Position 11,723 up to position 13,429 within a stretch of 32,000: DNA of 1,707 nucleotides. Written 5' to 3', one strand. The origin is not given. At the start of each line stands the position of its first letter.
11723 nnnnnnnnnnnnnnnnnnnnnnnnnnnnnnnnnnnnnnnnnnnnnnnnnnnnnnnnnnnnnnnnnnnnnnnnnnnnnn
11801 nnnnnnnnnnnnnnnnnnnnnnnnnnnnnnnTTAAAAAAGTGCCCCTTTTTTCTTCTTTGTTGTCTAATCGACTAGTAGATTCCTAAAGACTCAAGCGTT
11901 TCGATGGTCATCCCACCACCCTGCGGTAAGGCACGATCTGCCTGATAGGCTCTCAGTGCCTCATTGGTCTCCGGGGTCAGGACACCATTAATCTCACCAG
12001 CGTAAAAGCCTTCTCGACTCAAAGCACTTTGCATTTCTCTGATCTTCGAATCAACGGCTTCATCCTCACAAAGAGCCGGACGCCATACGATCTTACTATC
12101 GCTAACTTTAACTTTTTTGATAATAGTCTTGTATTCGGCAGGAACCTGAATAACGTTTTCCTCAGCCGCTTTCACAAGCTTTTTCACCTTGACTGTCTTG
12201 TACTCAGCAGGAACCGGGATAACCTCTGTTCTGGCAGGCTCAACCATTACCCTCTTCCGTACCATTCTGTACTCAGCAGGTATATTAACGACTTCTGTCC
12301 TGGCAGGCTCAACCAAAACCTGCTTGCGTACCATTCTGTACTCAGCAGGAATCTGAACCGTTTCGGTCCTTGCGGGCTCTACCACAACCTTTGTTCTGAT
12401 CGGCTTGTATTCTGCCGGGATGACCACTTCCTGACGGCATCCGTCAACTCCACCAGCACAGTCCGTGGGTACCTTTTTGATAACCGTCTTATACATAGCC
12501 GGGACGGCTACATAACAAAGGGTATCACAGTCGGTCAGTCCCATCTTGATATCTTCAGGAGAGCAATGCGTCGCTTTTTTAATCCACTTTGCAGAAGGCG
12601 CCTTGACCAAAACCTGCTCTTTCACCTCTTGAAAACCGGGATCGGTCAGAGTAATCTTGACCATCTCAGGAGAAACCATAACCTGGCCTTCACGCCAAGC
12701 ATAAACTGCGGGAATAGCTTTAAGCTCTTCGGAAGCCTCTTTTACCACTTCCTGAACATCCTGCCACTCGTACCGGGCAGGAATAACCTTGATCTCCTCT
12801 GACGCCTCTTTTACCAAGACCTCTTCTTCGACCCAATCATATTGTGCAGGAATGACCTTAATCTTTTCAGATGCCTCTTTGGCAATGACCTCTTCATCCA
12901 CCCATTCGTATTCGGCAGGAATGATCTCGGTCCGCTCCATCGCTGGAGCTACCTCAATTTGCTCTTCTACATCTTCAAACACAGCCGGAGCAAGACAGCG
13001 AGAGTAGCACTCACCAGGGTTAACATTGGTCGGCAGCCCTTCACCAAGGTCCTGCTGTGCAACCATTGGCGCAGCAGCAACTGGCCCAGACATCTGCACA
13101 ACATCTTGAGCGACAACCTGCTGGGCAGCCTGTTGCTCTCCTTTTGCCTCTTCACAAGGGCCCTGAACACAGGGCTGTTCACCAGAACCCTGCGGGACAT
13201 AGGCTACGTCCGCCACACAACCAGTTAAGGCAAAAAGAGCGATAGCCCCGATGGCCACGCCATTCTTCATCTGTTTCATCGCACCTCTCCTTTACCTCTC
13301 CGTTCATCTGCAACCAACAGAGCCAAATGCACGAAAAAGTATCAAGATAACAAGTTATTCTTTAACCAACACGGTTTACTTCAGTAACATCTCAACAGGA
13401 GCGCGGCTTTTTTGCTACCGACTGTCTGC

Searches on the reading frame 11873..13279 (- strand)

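Call 28: search_protein_families(library=pfam, proteins=[window:11873-13279:-], max_evalue=0.01)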
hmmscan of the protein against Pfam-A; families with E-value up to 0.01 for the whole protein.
window:11873-13279:- (468 aa): 2 families
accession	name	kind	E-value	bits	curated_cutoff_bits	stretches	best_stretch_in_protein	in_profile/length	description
PF01471.23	PG_binding_1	-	2.2e-08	34.6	23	1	411-465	3-57/57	Putative peptidoglycan binding domain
PF08823.16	PG_binding_2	-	1e-05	26.1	21.1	1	409-447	14-52/74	Putative peptidoglycan binding domain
